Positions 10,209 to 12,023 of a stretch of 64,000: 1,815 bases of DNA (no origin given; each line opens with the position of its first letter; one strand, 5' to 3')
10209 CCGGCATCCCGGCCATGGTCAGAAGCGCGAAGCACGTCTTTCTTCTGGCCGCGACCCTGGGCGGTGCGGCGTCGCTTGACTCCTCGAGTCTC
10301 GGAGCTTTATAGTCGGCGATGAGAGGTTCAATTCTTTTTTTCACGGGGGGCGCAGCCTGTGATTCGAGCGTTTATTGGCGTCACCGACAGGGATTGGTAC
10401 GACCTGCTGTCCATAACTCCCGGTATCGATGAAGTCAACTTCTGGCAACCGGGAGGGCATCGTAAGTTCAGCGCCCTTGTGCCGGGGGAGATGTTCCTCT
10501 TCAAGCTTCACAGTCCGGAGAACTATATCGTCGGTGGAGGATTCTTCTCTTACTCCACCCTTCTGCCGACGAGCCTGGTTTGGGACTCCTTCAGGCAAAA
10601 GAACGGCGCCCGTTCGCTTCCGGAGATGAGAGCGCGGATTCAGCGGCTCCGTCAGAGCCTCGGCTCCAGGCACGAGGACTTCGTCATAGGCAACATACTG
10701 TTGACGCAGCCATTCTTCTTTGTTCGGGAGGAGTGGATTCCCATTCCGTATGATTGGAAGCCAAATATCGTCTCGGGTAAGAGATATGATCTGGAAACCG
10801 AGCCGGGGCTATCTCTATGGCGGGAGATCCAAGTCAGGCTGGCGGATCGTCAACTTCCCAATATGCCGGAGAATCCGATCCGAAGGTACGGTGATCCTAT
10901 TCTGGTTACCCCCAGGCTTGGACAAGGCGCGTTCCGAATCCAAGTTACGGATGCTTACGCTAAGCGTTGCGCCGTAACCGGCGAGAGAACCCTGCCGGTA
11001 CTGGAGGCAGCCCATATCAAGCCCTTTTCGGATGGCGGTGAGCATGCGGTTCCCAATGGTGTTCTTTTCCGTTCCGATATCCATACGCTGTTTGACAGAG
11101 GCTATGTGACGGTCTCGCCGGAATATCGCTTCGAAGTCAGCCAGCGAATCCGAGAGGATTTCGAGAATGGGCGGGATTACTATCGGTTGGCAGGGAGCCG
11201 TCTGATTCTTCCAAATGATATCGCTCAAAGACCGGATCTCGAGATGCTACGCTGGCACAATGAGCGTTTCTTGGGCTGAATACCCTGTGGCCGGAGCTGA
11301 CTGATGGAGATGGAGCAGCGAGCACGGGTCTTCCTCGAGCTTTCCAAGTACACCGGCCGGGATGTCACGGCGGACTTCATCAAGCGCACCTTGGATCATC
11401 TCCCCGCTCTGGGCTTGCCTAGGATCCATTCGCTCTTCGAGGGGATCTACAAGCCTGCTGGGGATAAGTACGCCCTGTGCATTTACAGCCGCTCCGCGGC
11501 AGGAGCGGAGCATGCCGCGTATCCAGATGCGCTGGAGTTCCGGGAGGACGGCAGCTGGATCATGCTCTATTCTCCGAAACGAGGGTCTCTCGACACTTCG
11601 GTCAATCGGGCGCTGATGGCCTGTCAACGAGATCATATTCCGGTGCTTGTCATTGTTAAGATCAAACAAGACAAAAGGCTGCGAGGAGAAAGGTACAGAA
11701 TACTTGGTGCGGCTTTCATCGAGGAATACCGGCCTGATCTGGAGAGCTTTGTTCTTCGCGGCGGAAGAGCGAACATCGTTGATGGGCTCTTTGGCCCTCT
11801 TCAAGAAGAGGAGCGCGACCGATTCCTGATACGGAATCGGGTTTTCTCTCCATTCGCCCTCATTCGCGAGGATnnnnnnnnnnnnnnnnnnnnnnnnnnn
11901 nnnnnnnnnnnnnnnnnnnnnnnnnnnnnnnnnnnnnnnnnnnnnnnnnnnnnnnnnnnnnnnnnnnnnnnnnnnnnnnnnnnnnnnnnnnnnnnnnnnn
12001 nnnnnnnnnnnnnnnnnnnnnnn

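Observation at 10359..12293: Tandem reader-domain::HNH nucleases: candidate two-gene modification-dependent defence islet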

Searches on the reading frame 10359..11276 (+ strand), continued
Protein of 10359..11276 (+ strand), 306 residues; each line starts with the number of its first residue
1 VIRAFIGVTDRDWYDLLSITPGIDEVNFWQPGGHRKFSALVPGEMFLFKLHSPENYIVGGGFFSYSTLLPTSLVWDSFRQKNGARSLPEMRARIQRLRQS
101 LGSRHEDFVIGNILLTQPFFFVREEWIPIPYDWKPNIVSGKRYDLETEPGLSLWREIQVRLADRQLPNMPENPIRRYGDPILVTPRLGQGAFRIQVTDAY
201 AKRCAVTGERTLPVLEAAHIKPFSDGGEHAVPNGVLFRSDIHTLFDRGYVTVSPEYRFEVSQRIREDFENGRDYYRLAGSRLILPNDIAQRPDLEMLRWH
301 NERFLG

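Call 72: search_protein_families(library=pfam, proteins=[L128:5921-6847:+, L124:9262-9981:+, L124:10017-10973:+, L131:4932-5297:+], max_evalue=0.01)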
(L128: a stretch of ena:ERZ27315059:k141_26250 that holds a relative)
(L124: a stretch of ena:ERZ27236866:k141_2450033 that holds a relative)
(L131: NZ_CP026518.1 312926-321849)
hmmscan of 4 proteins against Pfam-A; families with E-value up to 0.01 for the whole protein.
L128:5921-6847:+ (309 aa): 1 family
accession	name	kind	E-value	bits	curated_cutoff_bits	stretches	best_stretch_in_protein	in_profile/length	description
PF13391.12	HNH_2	-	1.5e-10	41.2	21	1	201-250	1-65/66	HNH endonuclease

L124:9262-9981:+ (240 aa): 0 families

L124:10017-10973:+ (319 aa): 1 family
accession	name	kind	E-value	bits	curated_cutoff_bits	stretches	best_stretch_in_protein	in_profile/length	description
PF13643.11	DUF4145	-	0.0073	16.8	23.1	0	211-281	9-74/88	Domain of unknown function (DUF4145)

L131:4932-5297:+ (122 aa): 0 families

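Call 80: search_dna_similar(query=window:10359-11276:+, collection=phages, mode=protein, max_rows=10)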
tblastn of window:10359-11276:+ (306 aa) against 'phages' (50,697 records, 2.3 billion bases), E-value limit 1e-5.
Records with a match: 11; places in all: 11; records where one place covers at least 80% of the query: 0.
Best place of each record, by identity: <60% 11.
By first word of the organism name: Salmonella 6; Vibrio 2; Ruminococcus 2; Pantoea 1.
By host as written in the record: Salmonella enterica subsp. salamae 244/03 II 2; Ruminococcus sp. 2; Salmonella enterica subsp. enterica serovar Newport 2; Vibrio cyclitrophicus 10N.286.54.E5 1; Vibrio cyclitrophicus 10N.286.55.C4 1; Salmonella enterica subsp. enterica serovar Kentucky 1; Pantoea agglomerans 1; - 1.
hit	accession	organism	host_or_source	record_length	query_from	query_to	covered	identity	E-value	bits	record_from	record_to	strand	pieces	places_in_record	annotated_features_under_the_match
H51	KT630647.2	Salmonella phage SEN8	Salmonella enterica subsp. salamae ...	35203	145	299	51%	29.7%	2e-11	71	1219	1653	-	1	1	hypothetical protein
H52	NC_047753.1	Salmonella phage SEN8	Salmonella enterica subsp. salamae ...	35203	145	299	51%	29.7%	2e-11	71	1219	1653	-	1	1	HNH endonuclease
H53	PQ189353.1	Vibrio phage 10N.286.54.E5_PE002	Vibrio cyclitrophicus 10N.286.54.E5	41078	183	304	40%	37.4%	4e-16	85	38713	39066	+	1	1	hypothetical protein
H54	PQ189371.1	Vibrio phage 10N.286.55.C4_PE001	Vibrio cyclitrophicus 10N.286.55.C4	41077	183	304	40%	37.4%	4e-16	85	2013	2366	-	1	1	hypothetical protein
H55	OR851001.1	Salmonella phage S.Kent 1-2-1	Salmonella enterica subsp. enterica ...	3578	192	300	36%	32.5%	5e-6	54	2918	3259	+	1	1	record has no annotation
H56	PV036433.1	Ruminococcus phage NatCom_23091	Ruminococcus sp.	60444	181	278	32%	35.6%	3e-7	57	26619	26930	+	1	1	hypothetical protein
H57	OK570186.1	Pantoea phage Nafs113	Pantoea agglomerans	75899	186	255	23%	48.6%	3e-10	67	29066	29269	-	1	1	HNH endonuclease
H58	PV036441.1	Ruminococcus phage NatCom_29429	Ruminococcus sp.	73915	181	266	28%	36.0%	2e-6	55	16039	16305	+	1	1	hypothetical protein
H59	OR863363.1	Salmonella phage SeKF_80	Wastewater effluent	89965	173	255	27%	36.5%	5e-11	69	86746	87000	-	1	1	ParB-like partition protein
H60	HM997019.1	Salmonella phage 7-11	Salmonella enterica subsp. enterica ...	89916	173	255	27%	36.5%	6e-11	69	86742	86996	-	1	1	hypothetical protein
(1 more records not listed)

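Call 85: list_cluster_members(proteins=[P0001, P0121, P0009])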
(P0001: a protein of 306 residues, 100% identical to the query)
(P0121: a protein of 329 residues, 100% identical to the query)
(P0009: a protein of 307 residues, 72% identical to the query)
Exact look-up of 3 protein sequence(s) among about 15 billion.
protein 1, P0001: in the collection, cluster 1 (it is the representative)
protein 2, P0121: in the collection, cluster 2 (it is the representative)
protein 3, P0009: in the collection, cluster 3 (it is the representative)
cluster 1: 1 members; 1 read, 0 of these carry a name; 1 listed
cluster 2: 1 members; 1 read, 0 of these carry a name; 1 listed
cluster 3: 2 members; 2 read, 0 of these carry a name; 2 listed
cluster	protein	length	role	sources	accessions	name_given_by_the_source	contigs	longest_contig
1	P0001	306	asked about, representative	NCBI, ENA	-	-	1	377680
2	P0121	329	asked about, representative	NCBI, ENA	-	-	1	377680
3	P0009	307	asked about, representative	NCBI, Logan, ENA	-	-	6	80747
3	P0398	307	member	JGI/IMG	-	-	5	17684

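Call 86: find_encoding_contigs(protein=P0011, flank=3000, max_places=1)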
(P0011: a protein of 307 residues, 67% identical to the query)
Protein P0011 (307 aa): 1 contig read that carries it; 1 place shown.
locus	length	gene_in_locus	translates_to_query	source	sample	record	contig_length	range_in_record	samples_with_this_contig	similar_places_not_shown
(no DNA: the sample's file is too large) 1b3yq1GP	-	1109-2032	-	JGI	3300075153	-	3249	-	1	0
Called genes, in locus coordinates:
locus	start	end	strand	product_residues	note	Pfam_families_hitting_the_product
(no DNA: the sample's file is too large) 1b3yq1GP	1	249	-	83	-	?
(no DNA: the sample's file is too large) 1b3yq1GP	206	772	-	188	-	PF01381:HTH_3, PF13560:HTH_31 (weak)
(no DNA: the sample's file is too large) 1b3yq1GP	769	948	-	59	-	PF07927:HicA_toxin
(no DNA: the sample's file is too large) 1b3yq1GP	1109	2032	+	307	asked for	PF13391:HNH_2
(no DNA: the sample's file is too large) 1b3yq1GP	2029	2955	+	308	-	PF13391:HNH_2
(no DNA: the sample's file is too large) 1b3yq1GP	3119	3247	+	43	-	?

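Call 87: find_encoding_contigs(protein=P0017, flank=3000, max_places=1)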
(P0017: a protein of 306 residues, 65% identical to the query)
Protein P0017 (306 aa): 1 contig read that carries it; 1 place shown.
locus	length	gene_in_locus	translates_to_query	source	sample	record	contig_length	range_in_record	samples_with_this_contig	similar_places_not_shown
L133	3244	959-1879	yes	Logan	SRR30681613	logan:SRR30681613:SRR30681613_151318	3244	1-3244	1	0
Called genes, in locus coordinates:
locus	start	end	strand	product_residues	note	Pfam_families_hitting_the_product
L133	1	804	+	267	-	?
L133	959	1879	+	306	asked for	PF13391:HNH_2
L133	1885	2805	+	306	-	PF13391:HNH_2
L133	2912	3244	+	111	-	?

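Call 88: find_encoding_contigs(protein=P0021, flank=3000, max_places=1)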
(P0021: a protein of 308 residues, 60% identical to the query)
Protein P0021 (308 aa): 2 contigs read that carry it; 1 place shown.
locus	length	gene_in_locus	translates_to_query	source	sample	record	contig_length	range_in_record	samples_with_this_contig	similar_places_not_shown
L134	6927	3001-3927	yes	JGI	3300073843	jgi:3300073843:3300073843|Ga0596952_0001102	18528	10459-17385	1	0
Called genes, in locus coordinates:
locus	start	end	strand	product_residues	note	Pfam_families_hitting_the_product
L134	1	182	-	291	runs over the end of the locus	PF09544:DUF2381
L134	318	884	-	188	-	PF07791:Imm11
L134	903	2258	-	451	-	PF14412:AHH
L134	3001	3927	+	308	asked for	PF13391:HNH_2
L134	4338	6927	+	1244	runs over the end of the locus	?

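Call 95: find_related_loci(query=A1, collection=viral_contigs, flank=5000)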
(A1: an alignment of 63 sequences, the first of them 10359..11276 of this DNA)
Query A1 (306 aa) in viral_contigs; peptide patterns used: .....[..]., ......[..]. (x = any residue, [..] = any of these).
33 stretches matched a pattern; 7 encode a relative of the query (tblastn E <= 1e-3); 7 distinct loci.
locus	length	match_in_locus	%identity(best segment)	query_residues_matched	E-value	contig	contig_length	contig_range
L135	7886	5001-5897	55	2-302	1e-110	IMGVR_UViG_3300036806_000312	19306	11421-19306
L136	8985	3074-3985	57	2-306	7e-111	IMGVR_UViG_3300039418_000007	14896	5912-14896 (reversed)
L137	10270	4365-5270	53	2-305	2e-108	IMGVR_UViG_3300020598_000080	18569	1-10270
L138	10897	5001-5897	56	2-302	1e-108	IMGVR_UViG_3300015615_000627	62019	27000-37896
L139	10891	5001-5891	49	1-302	4e-92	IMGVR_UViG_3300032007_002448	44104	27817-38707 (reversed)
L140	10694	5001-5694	41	10-235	8e-43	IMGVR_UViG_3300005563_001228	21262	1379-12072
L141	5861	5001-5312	47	2-106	4e-23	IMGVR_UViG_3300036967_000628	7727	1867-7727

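Call 100: search_protein_families(library=pfam, proteins=[L135:2542-4905:+, L135:1547-2542:+, L135:99-923:+, L135:926-1321:+, L135:5923-6852:+, L138:8861-10501:-, L138:8056-8793:-], max_evalue=0.001)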
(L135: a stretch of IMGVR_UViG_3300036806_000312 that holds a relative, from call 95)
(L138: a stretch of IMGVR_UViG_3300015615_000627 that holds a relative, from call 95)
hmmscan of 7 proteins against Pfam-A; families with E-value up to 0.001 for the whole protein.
L135:2542-4905:+ (788 aa): 1 family
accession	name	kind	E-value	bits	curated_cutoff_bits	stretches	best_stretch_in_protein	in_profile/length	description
PF00082.27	Peptidase_S8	-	1.2e-30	107.2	21.8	1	269-591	4-274/288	Subtilase family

L135:1547-2542:+ (332 aa): 4 families
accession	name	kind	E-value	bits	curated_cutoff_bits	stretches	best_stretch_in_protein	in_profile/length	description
PF00004.35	AAA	-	4.8e-31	108.4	21.2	1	125-250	1-130/131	ATPase family associated with various cellular activities (AAA)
PF07728.20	AAA_5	-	0.0002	21.8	22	0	125-243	2-139/139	AAA domain (dynein-related subfamily)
PF13191.12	AAA_16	-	0.00033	21.6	32.6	0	122-153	24-59/167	AAA ATPase domain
PF13401.12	AAA_22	-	0.00072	20.3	27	0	125-146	8-29/130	AAA domain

L135:99-923:+ (275 aa): 2 families
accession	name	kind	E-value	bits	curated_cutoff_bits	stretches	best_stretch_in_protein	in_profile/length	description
PF07508.19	Recombinase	-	8.9e-17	61.7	21.1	1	23-108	2-101/102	Recombinase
PF13408.12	Zn_ribbon_recom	-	2.5e-08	34.6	25.3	1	124-184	1-58/58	Recombinase zinc beta ribbon domain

L135:926-1321:+ (132 aa): 0 families

L135:5923-6852:+ (310 aa): 1 family
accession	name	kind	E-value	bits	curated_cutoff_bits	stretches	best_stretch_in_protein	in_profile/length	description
PF13391.12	HNH_2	-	1.1e-08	35.3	21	1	202-253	1-66/66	HNH endonuclease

L138:8861-10501:- (547 aa): 1 family
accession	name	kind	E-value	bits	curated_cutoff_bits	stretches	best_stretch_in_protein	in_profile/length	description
PF06723.19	MreB_Mbl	-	0.00013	21.3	27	1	298-472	129-291/327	MreB/Mbl protein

L138:8056-8793:- (246 aa): 4 families
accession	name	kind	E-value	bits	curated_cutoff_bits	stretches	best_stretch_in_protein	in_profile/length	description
PF11730.13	DUF3297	-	3.5e-30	104.1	27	1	154-224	1-71/71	Protein of unknown function (DUF3297)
PF01844.29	HNH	-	2.3e-11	44.1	21.4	1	79-131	1-46/47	HNH endonuclease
PF14279.12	HNH_5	-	1.6e-09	38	27.5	1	95-132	9-46/56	HNH endonuclease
PF13395.12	HNH_4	-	2.5e-05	24.6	22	1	79-132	1-51/54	HNH endonuclease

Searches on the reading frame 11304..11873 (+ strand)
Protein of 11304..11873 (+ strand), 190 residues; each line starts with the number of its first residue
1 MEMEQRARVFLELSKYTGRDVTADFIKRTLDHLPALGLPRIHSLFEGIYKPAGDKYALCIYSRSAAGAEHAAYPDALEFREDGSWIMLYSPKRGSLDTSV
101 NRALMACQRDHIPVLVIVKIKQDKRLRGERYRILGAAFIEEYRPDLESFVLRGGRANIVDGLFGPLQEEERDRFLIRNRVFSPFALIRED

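Call 71: find_homologous_proteins(query=window:11304-11873:+, max_evalue=0.01)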
Query window:11304-11873:+ (190 aa): 24 proteins with E <= 0.01 among 101 candidates.
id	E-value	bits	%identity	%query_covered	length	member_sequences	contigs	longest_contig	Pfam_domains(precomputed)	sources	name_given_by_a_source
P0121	5.1e-121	419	100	100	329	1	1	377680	PF13391.13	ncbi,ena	-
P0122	1.2e-81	291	72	100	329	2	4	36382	PF13391.13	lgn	-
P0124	5.9e-69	250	62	100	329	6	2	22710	PF13391.13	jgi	jgi:hypothetical protein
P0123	1.6e-68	248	61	100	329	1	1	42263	PF13391.13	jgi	-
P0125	1.9e-61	225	62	89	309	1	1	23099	PF13391.13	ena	-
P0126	7.7e-58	213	59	89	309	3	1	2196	PF13391.13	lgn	-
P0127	2.0e-57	212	58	89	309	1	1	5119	PF13391.13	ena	-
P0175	1.7e-49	186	48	97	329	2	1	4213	PF13391.13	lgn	-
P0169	5.8e-46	175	45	97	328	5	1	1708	PF13391.13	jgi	-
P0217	2.3e-45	173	48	98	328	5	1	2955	PF13391.13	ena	-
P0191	5.4e-45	171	45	97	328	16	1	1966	PF13391.13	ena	-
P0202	2.5e-44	169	45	98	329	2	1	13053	PF13391.13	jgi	-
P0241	2.5e-44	169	49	84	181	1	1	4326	-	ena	-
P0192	4.0e-44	169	46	99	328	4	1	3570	PF13391.13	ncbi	-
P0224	5.7e-44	168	47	97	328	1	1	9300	PF13391.13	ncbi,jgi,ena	-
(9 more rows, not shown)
